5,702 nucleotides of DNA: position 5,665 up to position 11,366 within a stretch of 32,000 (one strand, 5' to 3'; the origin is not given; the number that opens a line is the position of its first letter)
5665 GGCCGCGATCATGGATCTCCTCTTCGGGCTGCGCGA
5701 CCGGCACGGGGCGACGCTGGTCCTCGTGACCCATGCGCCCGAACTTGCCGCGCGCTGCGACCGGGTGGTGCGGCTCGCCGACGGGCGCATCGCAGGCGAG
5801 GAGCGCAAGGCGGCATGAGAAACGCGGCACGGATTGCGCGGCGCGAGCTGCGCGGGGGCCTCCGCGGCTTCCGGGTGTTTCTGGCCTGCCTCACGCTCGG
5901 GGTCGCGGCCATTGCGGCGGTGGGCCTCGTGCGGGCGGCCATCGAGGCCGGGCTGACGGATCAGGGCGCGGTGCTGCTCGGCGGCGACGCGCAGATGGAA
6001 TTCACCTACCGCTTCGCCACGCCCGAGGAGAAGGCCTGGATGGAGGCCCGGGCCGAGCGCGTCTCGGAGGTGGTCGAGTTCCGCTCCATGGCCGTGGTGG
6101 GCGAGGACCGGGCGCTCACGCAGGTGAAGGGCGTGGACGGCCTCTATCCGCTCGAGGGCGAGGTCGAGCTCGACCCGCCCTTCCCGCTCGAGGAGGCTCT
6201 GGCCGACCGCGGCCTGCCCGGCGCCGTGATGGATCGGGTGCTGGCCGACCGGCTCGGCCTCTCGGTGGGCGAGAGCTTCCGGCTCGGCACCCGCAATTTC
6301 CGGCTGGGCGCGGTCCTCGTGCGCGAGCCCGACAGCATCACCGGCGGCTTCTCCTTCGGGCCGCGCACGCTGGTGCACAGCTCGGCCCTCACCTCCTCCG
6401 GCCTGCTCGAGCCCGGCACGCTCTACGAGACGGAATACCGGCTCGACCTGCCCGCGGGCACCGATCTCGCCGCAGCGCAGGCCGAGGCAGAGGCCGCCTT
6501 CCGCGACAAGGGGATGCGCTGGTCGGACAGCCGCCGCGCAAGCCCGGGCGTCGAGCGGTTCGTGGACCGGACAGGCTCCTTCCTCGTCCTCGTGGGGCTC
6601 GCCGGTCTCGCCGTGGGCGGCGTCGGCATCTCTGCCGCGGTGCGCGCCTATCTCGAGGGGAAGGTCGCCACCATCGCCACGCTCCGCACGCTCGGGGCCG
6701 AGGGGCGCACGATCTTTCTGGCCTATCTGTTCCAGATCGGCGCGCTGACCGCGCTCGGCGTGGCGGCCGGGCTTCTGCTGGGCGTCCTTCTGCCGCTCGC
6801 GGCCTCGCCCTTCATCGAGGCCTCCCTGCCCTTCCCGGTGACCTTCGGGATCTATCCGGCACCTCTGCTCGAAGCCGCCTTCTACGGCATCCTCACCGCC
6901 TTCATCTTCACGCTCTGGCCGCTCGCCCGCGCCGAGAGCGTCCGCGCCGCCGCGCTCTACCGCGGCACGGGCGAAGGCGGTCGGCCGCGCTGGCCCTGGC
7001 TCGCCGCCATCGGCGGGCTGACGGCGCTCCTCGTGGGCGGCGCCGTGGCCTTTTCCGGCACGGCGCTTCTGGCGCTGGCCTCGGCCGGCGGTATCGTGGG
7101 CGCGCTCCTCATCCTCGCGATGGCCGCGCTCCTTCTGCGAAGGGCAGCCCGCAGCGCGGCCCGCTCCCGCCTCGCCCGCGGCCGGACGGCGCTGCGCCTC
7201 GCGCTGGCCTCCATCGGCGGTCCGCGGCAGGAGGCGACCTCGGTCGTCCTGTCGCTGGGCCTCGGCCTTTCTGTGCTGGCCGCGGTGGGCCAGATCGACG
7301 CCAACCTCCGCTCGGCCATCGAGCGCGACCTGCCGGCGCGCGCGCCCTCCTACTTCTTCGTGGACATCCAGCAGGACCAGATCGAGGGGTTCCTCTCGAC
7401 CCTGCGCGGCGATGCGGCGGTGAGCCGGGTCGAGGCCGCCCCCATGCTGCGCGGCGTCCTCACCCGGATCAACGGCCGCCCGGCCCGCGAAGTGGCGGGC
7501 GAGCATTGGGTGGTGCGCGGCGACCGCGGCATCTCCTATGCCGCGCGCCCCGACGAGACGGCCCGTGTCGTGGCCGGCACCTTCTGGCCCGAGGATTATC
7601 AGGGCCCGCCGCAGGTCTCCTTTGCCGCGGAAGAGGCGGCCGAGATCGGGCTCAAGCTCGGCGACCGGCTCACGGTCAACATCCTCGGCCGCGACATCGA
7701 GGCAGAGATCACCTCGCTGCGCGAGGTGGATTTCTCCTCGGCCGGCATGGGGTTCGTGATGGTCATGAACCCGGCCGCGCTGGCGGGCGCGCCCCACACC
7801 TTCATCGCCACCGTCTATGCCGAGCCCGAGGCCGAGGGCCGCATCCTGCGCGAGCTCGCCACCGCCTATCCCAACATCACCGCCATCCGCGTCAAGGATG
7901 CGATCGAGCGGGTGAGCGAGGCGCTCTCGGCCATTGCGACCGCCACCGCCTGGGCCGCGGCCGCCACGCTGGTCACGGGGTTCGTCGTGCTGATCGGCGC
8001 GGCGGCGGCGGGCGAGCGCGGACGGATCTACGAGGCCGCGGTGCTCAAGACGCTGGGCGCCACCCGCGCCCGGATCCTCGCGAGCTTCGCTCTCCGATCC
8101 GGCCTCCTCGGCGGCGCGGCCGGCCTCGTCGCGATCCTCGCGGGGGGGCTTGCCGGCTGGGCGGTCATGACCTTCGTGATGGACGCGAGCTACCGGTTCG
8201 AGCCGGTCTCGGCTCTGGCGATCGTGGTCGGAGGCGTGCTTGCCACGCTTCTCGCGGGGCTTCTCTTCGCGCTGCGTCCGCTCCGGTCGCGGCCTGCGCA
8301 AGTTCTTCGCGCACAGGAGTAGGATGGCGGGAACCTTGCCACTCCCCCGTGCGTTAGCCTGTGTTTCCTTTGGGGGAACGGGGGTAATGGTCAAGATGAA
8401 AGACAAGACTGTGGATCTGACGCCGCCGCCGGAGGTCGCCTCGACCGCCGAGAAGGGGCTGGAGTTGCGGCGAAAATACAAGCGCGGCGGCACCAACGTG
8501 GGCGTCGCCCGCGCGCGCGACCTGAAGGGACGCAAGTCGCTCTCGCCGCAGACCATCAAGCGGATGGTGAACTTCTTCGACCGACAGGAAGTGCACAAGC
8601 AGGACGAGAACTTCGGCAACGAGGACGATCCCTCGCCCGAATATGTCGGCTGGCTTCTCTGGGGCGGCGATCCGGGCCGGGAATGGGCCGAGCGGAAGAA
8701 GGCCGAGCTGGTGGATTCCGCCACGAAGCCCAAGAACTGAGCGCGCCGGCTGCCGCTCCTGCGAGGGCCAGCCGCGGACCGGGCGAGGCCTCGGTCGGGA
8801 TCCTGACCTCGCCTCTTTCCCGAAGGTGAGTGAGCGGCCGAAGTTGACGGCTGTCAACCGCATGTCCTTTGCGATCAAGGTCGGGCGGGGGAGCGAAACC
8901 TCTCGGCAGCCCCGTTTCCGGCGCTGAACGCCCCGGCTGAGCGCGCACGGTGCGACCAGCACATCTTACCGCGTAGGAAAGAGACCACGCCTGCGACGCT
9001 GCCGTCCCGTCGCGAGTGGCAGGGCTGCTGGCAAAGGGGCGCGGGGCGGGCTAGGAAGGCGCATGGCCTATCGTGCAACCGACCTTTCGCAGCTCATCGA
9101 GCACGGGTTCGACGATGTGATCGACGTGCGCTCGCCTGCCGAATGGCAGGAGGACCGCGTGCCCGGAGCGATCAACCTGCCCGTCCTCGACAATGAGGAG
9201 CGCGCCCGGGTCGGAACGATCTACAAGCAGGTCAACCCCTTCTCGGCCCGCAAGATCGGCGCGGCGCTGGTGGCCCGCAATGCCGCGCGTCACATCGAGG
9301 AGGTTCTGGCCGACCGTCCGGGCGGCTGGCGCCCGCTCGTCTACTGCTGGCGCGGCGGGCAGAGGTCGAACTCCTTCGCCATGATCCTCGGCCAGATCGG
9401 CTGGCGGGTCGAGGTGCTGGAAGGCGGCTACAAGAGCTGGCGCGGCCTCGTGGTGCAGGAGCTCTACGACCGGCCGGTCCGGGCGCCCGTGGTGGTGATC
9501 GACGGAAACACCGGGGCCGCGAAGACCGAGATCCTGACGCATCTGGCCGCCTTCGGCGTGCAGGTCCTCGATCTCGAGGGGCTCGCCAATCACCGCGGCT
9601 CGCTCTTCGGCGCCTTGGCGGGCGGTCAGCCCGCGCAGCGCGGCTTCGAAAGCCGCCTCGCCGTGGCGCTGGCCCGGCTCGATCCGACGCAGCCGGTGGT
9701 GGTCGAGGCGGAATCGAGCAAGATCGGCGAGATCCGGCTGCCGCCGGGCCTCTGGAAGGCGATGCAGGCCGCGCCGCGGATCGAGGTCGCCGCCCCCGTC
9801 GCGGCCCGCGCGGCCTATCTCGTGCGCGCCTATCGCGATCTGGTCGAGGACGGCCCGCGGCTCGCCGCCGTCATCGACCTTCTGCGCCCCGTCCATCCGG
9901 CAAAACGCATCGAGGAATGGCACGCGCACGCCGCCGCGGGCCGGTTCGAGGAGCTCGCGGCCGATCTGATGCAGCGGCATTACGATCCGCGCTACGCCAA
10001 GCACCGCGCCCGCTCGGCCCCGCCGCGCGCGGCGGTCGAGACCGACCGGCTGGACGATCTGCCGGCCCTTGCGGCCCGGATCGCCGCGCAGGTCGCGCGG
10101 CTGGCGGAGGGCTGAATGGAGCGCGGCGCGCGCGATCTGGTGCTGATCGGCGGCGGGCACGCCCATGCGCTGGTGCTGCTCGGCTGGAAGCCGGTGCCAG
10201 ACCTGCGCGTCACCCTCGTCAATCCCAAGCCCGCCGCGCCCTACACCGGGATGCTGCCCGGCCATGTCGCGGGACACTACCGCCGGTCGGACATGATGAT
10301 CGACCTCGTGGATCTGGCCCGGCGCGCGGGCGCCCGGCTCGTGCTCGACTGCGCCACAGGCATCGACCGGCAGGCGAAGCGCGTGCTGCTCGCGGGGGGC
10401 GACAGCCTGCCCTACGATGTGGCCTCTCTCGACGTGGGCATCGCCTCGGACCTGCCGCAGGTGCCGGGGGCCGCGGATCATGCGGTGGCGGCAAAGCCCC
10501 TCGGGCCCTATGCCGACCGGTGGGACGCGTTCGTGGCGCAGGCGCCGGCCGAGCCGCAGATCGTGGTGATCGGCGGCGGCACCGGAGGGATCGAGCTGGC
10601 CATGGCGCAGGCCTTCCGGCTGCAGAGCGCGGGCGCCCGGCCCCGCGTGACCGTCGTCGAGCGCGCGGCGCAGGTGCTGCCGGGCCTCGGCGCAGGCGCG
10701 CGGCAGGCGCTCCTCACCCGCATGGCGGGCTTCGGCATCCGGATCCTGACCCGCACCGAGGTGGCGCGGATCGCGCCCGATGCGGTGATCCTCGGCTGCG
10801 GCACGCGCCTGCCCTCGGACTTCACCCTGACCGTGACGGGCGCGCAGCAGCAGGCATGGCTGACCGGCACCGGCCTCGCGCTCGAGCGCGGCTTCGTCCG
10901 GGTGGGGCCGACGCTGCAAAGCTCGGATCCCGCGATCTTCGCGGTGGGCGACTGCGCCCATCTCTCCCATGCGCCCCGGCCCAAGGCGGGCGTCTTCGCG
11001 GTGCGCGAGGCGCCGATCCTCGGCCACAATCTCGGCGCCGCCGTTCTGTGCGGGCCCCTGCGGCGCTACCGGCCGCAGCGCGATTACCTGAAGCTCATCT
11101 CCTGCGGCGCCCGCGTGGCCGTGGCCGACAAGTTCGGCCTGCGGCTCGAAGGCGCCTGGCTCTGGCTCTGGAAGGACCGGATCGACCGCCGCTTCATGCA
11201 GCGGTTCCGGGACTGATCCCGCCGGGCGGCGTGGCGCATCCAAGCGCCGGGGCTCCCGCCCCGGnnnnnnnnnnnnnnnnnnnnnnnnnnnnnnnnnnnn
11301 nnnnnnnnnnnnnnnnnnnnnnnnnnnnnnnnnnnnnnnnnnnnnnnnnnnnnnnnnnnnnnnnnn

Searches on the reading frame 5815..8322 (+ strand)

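Call 9: search_protein_families(library=pfam, max_evalue=0.01, proteins=[window:5815-8322:+])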
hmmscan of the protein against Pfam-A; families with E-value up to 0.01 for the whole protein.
window:5815-8322:+ (835 aa): 2 families
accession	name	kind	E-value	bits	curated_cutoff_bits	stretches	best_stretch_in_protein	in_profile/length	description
PF02687.27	FtsX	-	8.2e-17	61.8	25.5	2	715-824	4-117/120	FtsX-like permease C-terminal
PF12704.14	MacB_PCD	-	6e-12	46.7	27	1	24-227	6-206/207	MacB-like periplasmic core domain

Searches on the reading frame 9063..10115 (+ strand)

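Call 9: search_protein_families(library=pfam, max_evalue=0.01, proteins=[window:9063-10115:+])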
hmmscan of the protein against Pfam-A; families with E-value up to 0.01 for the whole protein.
window:9063-10115:+ (350 aa): 1 family
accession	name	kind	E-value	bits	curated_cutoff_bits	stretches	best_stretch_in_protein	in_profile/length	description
PF00581.25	Rhodanese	-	7.5e-14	52.4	22.2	1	5-127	2-100/102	Rhodanese-like domain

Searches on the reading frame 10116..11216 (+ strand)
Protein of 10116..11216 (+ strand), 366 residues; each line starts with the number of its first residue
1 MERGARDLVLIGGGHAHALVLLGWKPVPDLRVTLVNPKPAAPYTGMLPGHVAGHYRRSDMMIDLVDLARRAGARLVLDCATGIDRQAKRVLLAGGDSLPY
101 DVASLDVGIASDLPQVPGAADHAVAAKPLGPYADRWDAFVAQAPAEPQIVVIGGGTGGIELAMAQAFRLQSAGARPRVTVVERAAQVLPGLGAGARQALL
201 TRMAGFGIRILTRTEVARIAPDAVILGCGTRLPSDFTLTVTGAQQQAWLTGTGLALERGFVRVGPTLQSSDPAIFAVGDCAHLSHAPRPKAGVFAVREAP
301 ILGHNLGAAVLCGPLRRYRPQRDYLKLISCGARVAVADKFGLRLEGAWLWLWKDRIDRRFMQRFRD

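Call 9: search_protein_families(library=pfam, max_evalue=0.01, proteins=[window:10116-11216:+])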
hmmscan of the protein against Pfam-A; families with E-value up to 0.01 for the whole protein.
window:10116-11216:+ (366 aa): 2 families
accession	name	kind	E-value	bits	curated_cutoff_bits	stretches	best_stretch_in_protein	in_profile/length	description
PF07992.20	Pyr_redox_2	-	7.9e-31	108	26.1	1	7-296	2-288/291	Pyridine nucleotide-disulphide oxidoreductase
PF00070.33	Pyr_redox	-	2.4e-10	41.2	22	1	149-221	2-68/82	Pyridine nucleotide-disulphide oxidoreductase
